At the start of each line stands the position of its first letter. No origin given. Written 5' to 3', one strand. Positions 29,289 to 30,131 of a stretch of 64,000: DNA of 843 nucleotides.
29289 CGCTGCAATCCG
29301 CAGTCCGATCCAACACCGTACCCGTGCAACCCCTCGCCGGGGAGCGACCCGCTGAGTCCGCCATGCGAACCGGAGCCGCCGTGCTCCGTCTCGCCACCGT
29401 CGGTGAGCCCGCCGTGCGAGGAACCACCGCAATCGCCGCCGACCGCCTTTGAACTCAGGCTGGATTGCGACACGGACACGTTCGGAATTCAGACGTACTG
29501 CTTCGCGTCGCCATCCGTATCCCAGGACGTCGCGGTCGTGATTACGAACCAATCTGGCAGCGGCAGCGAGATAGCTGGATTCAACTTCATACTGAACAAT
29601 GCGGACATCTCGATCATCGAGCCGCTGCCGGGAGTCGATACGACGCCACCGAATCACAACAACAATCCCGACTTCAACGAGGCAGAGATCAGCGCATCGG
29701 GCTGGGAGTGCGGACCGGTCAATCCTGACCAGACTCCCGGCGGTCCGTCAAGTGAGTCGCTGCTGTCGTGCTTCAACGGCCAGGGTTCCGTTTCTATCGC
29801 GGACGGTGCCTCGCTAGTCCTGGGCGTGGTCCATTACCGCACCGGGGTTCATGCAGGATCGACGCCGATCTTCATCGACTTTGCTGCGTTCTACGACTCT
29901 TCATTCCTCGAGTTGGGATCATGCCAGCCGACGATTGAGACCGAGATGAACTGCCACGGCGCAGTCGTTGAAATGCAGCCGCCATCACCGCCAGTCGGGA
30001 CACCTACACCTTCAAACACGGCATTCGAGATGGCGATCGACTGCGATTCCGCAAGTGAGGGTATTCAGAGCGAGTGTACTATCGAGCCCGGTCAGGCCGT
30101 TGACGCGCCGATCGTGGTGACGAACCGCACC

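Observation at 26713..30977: Cell-surface locus: membrane-anchored DUF4185 protein followed by a protein carrying two cohesin-like repeats and its own dockerin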

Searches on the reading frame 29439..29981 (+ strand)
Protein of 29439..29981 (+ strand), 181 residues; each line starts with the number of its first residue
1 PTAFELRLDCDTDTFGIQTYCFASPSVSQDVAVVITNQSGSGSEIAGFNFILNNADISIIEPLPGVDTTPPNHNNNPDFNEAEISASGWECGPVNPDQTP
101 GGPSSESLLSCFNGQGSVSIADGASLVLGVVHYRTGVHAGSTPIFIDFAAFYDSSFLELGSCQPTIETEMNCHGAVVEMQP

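Call 13: search_solved_structures(query=A1, max_evalue=10, show_alignments=3)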
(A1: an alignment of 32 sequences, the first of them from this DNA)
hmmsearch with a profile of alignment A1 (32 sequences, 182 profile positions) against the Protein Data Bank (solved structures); distinct sequences matched with E-value up to 10: 1.
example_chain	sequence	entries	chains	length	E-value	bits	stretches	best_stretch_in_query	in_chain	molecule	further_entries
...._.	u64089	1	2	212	0.87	12.6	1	114-181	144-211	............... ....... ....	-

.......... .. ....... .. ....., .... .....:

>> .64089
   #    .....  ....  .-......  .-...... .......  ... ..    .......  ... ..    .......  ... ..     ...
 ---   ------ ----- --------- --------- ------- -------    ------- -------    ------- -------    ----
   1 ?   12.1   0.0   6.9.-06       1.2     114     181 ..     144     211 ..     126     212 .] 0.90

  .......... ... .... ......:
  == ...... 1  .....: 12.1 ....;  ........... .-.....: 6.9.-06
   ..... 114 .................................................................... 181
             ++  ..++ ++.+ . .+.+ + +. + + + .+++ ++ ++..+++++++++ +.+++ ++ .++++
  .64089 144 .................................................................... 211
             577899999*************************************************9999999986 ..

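Call 14: search_protein_families(library=pfam, alignment_id=A1, max_evalue=10)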
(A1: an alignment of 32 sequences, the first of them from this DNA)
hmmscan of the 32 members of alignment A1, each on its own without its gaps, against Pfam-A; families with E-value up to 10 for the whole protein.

A. member 1, seq(181 aa): 1 family
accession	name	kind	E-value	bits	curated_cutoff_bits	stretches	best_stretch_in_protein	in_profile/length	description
PF19495.4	DUF6030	-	0.23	11.4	26.7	1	76-120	105-150/254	Family of unknown function (DUF6030)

B. families by the number of members that match (of 32 scanned): 6 families
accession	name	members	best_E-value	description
PF05358.17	DicB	1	0.067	DicB protein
PF25077.1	DUF7800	1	0.088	Domain of unknown function (DUF7800)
PF19998.4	fvmX1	1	0.093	FtsH ternary system domain X1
PF23331.1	VWC2L_C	1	0.2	VWC2L, C-terminal domain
PF19495.4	DUF6030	1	0.23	Family of unknown function (DUF6030)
PF04625.18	DEC-1_N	1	0.72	DEC-1 protein, N-terminal region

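Call 22: predict_structure(alignment_id=A1)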
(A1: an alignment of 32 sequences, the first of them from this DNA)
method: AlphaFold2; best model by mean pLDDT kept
length: 181 residues; sequences in the alignment: 32
mean_pLDDT: 93.3   pTM: 0.89
mean pLDDT of the five models: 93.3, 91.4, 90.6, 88.8, 88.2
residues with pLDDT >= 90: 147; 70-90: 26; 50-70: 8; < 50: 0
segments of 3 or more residues with pLDDT < 50: none
pLDDT, mean of each block of 10 residues (from residue 1): 95 97 97 98 97 96 79 82 84 87 94 94 97 96 98 97 95 97 84
secondary structure, 60 per line:
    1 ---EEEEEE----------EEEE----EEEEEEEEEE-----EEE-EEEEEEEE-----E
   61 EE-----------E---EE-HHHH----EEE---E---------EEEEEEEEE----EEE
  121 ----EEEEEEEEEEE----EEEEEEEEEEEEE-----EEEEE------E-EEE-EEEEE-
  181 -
elements in order: E4-9 E20-23 E28-37 E43-45 E47-54 E60-62 H81-84 E89-91 E105-113 E118-120 E125-135 E140-152 E158-162 E171-173 E175-179

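Call 25: fold_search(model_id=the predicted structure, library=pdb)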
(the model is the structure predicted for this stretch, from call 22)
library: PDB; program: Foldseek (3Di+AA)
matches with E <= 10: 1947; with E <= 0.001: 163
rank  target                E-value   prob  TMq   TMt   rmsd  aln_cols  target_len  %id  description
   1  3kcp_A                1.1e-08  1.00  0.50  0.32   6.0       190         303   17  Crystal structure of interacting Clostridium thermocellum multimodular components (released 2010-02-09)
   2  1g1k_A                2.7e-08  1.00  0.53  0.64   6.1       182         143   14  COHESIN MODULE FROM THE CELLULOSOME OF CLOSTRIDIUM CELLULOLYTICUM (released 2000-11-22)
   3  6kgf_C                6.1e-08  1.00  0.59  0.71   3.4       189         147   11  Crystal structure of CaDoc0917(R16D)-CaCohA2 complex at pH 8.2 (released 2020-07-08)
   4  2vn5_A                6.1e-08  1.00  0.56  0.69   5.2       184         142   15  The Clostridium cellulolyticum dockerin displays a dual binding mode for its cohesin partner (released 2008-05-20)
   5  6kgc_A                6.1e-08  1.00  0.57  0.69   4.1       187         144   11  Crystal structure of CaDoc0917(R49D)-CaCohA2 complex at pH 5.4 (released 2020-07-08)
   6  6kgd_A                8.4e-08  1.00  0.56  0.68   4.4       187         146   10  Crystal structure of CaDoc0917(R49D)-CaCohA2 complex at pH 8.0 (released 2020-07-08)
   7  6kge_A                8.4e-08  1.00  0.55  0.69   4.4       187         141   12  Crystal structure of CaDoc0917(R16D)-CaCohA2 complex at pH 5.5 (released 2020-07-08)
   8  2vn6_A                1.0e-07  1.00  0.56  0.65   5.3       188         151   13  The Clostridium cellulolyticum dockerin displays a dual binding mode for its cohesin partner (released 2008-05-13)
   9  4fl4_I                1.5e-07  1.00  0.54  0.34   5.2       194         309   18  Scaffoldin conformation and dynamics revealed by a ternary complex from the Clostridium thermocellum cellulosome (released 2012-06-27)
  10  6kgf_A                1.7e-07  1.00  0.60  0.74   3.4       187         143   10  Crystal structure of CaDoc0917(R16D)-CaCohA2 complex at pH 8.2 (released 2020-07-08)
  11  4fl4_C                2.2e-07  1.00  0.51  0.32   6.3       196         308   17  Scaffoldin conformation and dynamics revealed by a ternary complex from the Clostridium thermocellum cellulosome (released 2012-06-27)
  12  2xdh                  2.3e-07  1.00  0.54  0.68   4.9       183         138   10  Non-cellulosomal cohesin from the hyperthermophilic archaeon Archaeoglobus fulgidus (released 2010-05-26)
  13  2vn5_C                3.2e-07  1.00  0.57  0.68   5.2       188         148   14  The Clostridium cellulolyticum dockerin displays a dual binding mode for its cohesin partner (released 2008-05-20)
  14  3ul4_A                3.2e-07  1.00  0.55  0.68   5.4       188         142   13  Crystal structure of Coh-OlpA(Cthe_3080)-Doc918(Cthe_0918) complex: A novel type I Cohesin-Dockerin complex from Clost (released 2012-11-28)
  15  4ums                  3.4e-07  1.00  0.53  0.61   5.9       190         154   11  The crystal structure of the seventh ScaB type I cohesin from Pseudobacteroides cellulosolvens (released 2015-05-06)
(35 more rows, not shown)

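Call 41: search_protein_representatives(alignment_id=A1)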
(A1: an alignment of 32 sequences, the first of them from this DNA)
Query: 32 sequences, 182 profile positions. Proteins with E-value up to 0.001 (for the whole library): 517; up to 1e-10: 345; up to 1e-30: 130. The best 150 are listed.
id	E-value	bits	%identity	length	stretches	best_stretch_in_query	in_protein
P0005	1.2e-171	582.6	-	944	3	2-180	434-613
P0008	6.7e-114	394.3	-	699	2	2-180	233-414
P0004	3.2e-108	375.8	-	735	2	2-180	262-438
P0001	1.8e-106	370.1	-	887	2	2-181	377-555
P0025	2.6e-94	330.5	-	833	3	3-180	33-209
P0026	3.4e-94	330.1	-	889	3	6-180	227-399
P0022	6.5e-92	322.7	-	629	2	4-181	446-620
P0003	2.3e-91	320.9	-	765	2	2-181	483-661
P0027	1.9e-88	311.4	-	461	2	2-180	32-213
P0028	5.0e-81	287.2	-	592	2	3-166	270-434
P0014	1.0e-79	282.9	-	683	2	3-181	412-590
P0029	6.2e-79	280.4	-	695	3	3-166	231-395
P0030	1.8e-76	272.3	-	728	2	7-179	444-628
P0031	1.3e-75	269.6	-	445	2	2-180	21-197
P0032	3.1e-71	255.3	-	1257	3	4-181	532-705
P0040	1.1e-65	237.2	-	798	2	6-181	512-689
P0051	1.3e-52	194.6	-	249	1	3-181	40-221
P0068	2.8e-45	170.7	-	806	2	5-181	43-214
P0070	3.8e-45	170.3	-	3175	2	3-181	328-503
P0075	4.0e-42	160.4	-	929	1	4-181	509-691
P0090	9.3e-39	149.4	-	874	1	6-180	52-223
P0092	4.8e-38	147.1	-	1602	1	2-178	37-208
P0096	1.6e-37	145.4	-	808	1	2-181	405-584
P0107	4.3e-36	140.8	-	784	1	3-181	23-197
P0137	7.9e-32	126.9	-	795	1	2-180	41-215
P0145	2.5e-30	122.0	-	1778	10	84-155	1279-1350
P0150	1.2e-29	119.8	-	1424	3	26-178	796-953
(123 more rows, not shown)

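Call 43: search_protein_families(library=pfam, proteins=[P0070, P0092, P0145, P0150, P0032, P0051], max_evalue=0.01)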
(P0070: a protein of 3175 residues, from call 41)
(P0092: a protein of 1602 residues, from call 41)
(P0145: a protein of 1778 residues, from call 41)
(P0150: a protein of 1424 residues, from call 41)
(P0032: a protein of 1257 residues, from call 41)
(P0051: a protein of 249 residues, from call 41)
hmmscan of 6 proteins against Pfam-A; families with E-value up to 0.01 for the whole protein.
P0070 (3175 aa): 14 families
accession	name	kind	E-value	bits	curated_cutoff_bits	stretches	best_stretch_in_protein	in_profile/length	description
PF13620.12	CarboxypepD_reg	-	2.1e-101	332.9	32.3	10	1325-1388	2-65/82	Carboxypeptidase regulatory-like domain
PF13715.12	CarbopepD_reg_2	-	2.9e-43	146.2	32.2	5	933-986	1-51/88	CarboxypepD_reg-like domain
PF17210.9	SdrD_B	-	3.8e-18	66.1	29.7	1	742-812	17-86/112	SdrD B-like domain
PF17802.7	SpaA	-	8.6e-16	58.3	23.1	0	760-791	29-60/91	Prealbumin-like fold domain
PF14686.12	fn3_3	-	5e-08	33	24.4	0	569-605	31-61/75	Polysaccharide lyase family 4, domain II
PF25020.1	TTR_TEN1-4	-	8.3e-08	32.5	27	0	930-986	6-60/86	Teneurin TTR-like domain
PF09430.16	EMC7_beta-sandw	-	7.6e-07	29.8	26.6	0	1355-1383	23-51/122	ER membrane protein complex subunit 7, beta-sandwich domain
PF15976.11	CooC_C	-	1.5e-06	28.6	29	0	825-853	9-37/93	CS1-pili formation C-terminal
PF00404.24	Dockerin_1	-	6.1e-06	26.8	22.9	1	3116-3164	2-51/57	Dockerin type I domain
PF24096.1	DUF7379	-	3.8e-05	24.2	33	1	2562-2682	45-168/191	Domain of unknown function (DUF7379)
PF07705.17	CARDB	-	5.6e-05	23.7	22.7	0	1430-1499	14-77/101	CARDB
PF00775.27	Dioxygenase_C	-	0.0003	20.7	27.3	0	835-866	32-63/182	Dioxygenase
PF07819.20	PGAP1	-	0.0021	18.3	24.3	1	2584-2641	89-144/233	PGAP1-like alpha/beta domain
PF20598.4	DUF6795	-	0.0033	18.1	27.4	0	636-679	2-44/103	Domain of unknown function (DUF6795)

P0092 (1602 aa): 11 families
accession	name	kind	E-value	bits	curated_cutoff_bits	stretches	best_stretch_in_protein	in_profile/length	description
PF01344.31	Kelch_1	-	8.3e-38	128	20.1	3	1301-1336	11-46/46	Kelch motif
PF13964.12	Kelch_6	-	3.3e-33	113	25.3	4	1296-1339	7-50/50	Kelch motif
PF07646.21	Kelch_2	-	4.1e-25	86.8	21.3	2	1242-1287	2-47/48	Kelch motif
PF25210.1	Kelch_FKB95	-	1.4e-20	74.5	70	2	1303-1378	44-121/268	FKB95, Kelch-repeats domain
PF24681.1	Kelch_KLHDC2_KLHL20_DRC7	-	4.1e-17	62.7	50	1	1205-1378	9-192/221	KLHDC2/KLHL20/DRC7 Kelch-repeats domain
PF24996.1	NANM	-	1.7e-13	50.6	45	1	1229-1312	41-127/350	N-acetylneuraminate epimerase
PF13418.12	Kelch_4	-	6.5e-13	48.8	21.6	1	1299-1336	10-48/49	Galactose oxidase, central domain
PF13415.12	Kelch_3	-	4.2e-12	46.3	22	1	1302-1344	2-45/48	Galactose oxidase, central domain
PF24981.1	Beta-prop_ATRN-LZTR1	-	2e-10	40.9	50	1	1207-1406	1-221/289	Attractin/LZTR1 beta-propeller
PF15780.11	ASH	-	0.00016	22.2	27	1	391-483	5-93/98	Abnormal spindle-like microcephaly-assoc'd, ASPM-SPD-2-Hydin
PF00404.24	Dockerin_1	-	0.00043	20.8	22.9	1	1545-1594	2-56/57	Dockerin type I domain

P0145 (1778 aa): 6 families
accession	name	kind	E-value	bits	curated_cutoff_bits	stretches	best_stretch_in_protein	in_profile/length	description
PF11543.14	UN_NPL4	-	1.6e-15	57.8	21.9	0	834-873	9-48/80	Nuclear pore localisation protein NPL4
PF13688.12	Reprolysin_5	-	1.5e-13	51.9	27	1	220-412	3-188/196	Metallo-peptidase family M12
PF13582.12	Reprolysin_3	-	3.8e-11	44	22.4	1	255-372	10-123/123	Metallo-peptidase family M12B Reprolysin-like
PF13583.11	Reprolysin_4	-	2.4e-09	37.6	22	1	222-415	5-180/203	Metallo-peptidase family M12B Reprolysin-like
PF14414.12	WHH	-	7.9e-05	22.8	25.1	0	878-892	15-29/43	A nuclease of the HNH/ENDO VII superfamily with conserved WHH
PF04151.21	PPC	-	0.00016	22.9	25.9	1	1583-1648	3-68/70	Bacterial pre-peptidase C-terminal domain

P0150 (1424 aa): 2 families
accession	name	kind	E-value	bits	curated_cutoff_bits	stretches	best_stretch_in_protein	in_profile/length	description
PF00963.24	Cohesin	-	1.8e-17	64.2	24.1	3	39-105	4-68/139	Cohesin domain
PF18884.5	TSP3_bac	-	2e-16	59.9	25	4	669-689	1-21/22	Bacterial TSP3 repeat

P0032 (1257 aa): 6 families
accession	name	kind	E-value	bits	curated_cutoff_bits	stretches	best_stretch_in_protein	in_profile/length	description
PF18884.5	TSP3_bac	-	1.1e-18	67.1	25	2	1144-1165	1-22/22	Bacterial TSP3 repeat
PF02412.23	TSP_3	-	6.8e-10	38.9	25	2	1071-1091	4-24/36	Thrombospondin type 3 repeat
PF00404.24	Dockerin_1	-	1.2e-09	38.6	22.9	1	1204-1252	4-54/57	Dockerin type I domain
PF13620.12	CarboxypepD_reg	-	9e-07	29.6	32.3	1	723-796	2-73/82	Carboxypeptidase regulatory-like domain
PF17210.9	SdrD_B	-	0.00058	20.5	29.7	1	738-781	24-68/112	SdrD B-like domain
PF13715.12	CarbopepD_reg_2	-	0.0038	17.6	32.2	0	723-795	1-67/88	CarboxypepD_reg-like domain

P0051 (249 aa): 0 families

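Call 44: search_protein_families(library=pfam, proteins=[P0025, P0026, P0030, P0040, P0068, P0075, P0090, P0096, P0107, P0137], max_evalue=0.01)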
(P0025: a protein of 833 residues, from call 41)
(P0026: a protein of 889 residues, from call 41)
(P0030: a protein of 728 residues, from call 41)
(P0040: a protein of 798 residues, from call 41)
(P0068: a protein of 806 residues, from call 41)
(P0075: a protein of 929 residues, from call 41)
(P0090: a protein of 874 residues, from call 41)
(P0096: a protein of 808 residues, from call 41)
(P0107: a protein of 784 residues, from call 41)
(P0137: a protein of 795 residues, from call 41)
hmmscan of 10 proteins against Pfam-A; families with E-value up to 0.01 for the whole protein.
P0025 (833 aa): 2 families
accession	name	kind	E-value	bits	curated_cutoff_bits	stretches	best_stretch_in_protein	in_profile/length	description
PF18884.5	TSP3_bac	-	2.4e-07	30.9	25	1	691-709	1-19/22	Bacterial TSP3 repeat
PF02412.23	TSP_3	-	0.0011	19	25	1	660-678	6-24/36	Thrombospondin type 3 repeat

P0026 (889 aa): 0 families

P0030 (728 aa): 3 families
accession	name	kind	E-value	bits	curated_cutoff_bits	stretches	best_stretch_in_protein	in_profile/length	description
PF00404.24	Dockerin_1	-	1.9e-09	38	22.9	1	674-723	3-56/57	Dockerin type I domain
PF09134.16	Invasin_D3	-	0.00013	22.8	33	1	65-141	2-78/98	Invasin, domain 3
PF02369.22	Big_1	-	0.0043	17.6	34.9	0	69-145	3-80/93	Bacterial Ig-like domain (group 1)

P0040 (798 aa): 3 families
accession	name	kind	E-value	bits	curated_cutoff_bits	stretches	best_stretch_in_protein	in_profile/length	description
PF00404.24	Dockerin_1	-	0.0015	19.1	22.9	1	748-795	3-57/57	Dockerin type I domain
PF02369.22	Big_1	-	0.0063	17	34.9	1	64-128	2-65/93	Bacterial Ig-like domain (group 1)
PF09134.16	Invasin_D3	-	0.0093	16.9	33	0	63-123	4-59/98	Invasin, domain 3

P0068 (806 aa): 1 family
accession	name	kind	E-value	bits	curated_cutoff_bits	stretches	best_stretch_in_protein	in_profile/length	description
PF00963.24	Cohesin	-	3.5e-09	37.4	24.1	2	58-191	8-125/139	Cohesin domain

P0075 (929 aa): 3 families
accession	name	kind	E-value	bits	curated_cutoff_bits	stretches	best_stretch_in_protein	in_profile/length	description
PF01436.27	NHL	-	1.6e-25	88.2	20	2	64-91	1-28/28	NHL repeat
PF06739.17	SBBP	-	1.3e-13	51.1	20.5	1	122-143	8-29/38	Beta-propeller repeat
PF25021.1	TEN_NHL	-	3.7e-09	36.4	27.1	1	48-274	124-353/357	Teneurin NHL domain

P0090 (874 aa): 0 families

P0096 (808 aa): 15 families
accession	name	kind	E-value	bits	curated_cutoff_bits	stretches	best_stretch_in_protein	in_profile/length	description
PF01344.31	Kelch_1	-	2.4e-39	132.9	20.1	4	96-133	9-46/46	Kelch motif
PF13418.12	Kelch_4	-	1.5e-38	130.9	21.6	5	88-132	2-47/49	Galactose oxidase, central domain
PF13964.12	Kelch_6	-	7e-31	105.6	25.3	4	88-136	2-50/50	Kelch motif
PF24681.1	Kelch_KLHDC2_KLHL20_DRC7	-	8e-25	87.9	50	2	31-205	43-221/221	KLHDC2/KLHL20/DRC7 Kelch-repeats domain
PF13415.12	Kelch_3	-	8.8e-25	86.8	22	3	147-194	2-47/48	Galactose oxidase, central domain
PF24981.1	Beta-prop_ATRN-LZTR1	-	4.7e-22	79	50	3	28-155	78-220/289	Attractin/LZTR1 beta-propeller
PF07646.21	Kelch_2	-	5.4e-22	77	21.3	1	239-282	2-47/48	Kelch motif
PF25210.1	Kelch_FKB95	-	4.1e-21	76.2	70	2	100-179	44-122/268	FKB95, Kelch-repeats domain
PF07250.17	Glyoxal_oxid_N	-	7.2e-12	45.5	37.5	2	75-155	65-136/243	Glyoxal oxidase N-terminus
PF24996.1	NANM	-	3.5e-06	26.6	45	0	118-205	170-263/350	N-acetylneuraminate epimerase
PF02698.23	DUF218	-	2.5e-05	24.6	27.6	0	150-247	4-74/133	DUF218 domain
PF00404.24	Dockerin_1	-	0.0005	20.6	22.9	1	753-792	5-48/57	Dockerin type I domain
PF25390.1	WD40_RLD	-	0.00089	19.1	150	0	135-255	202-323/363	RCC1-like domain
PF02412.23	TSP_3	-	0.0026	17.9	25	1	587-611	12-36/36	Thrombospondin type 3 repeat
PF12768.13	Rax2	-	0.0056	16.5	28.8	0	49-134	35-120/254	Rax2 C-terminal beta propeller domain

P0107 (784 aa): 2 families
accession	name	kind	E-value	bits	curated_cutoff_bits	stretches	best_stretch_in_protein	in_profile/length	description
PF18884.5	TSP3_bac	-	1.1e-06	28.8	25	1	688-708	1-20/22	Bacterial TSP3 repeat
PF02412.23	TSP_3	-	0.0019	18.3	25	1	594-613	4-23/36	Thrombospondin type 3 repeat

P0137 (795 aa): 3 families
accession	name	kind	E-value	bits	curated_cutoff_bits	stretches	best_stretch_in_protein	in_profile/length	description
PF18884.5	TSP3_bac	-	1.2e-51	172.6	25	9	297-319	1-22/22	Bacterial TSP3 repeat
PF00404.24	Dockerin_1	-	4.1e-08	33.7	22.9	1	742-790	4-54/57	Dockerin type I domain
PF02412.23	TSP_3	-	0.0025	17.9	25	1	609-629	4-24/36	Thrombospondin type 3 repeat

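Call 76: search_protein_families(library=pfam, alignment_id=A6, max_evalue=0.01)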
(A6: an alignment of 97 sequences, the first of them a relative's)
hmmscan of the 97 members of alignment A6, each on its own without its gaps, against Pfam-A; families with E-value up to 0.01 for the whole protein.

A. member 1, P0027 (461 aa): 1 family
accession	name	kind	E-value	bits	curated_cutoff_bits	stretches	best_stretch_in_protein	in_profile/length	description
PF00404.24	Dockerin_1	-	4.9e-07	30.3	22.9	1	404-449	2-52/57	Dockerin type I domain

B. families by the number of members that match (of 97 scanned): 14 families
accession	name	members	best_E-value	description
PF00404.24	Dockerin_1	32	3.5e-17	Dockerin type I domain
PF02412.23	TSP_3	10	1.5e-08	Thrombospondin type 3 repeat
PF18884.5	TSP3_bac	6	1e-27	Bacterial TSP3 repeat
PF00036.39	EF-hand_1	6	4.6e-06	EF hand domain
PF13202.12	EF-hand_5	6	7.4e-06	EF hand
PF13405.12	EF-hand_6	5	1.2e-05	EF-hand domain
PF02369.22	Big_1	3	1.5e-06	Bacterial Ig-like domain (group 1)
PF09134.16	Invasin_D3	3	2.8e-05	Invasin, domain 3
PF13499.12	EF-hand_7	3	0.00015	EF-hand domain pair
PF18565.7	Glyco_hydro2_C5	2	1.2e-05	Glycoside hydrolase family 2 C-terminal domain 5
PF00963.24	Cohesin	1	3.1e-07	Cohesin domain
PF00419.26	Fimbrial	1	0.00015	Fimbrial protein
PF21471.3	Reelin_subrepeat-B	1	0.0087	Reelin subrepeat B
PF00746.26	Gram_pos_anchor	1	0.0092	LPXTG cell wall anchor motif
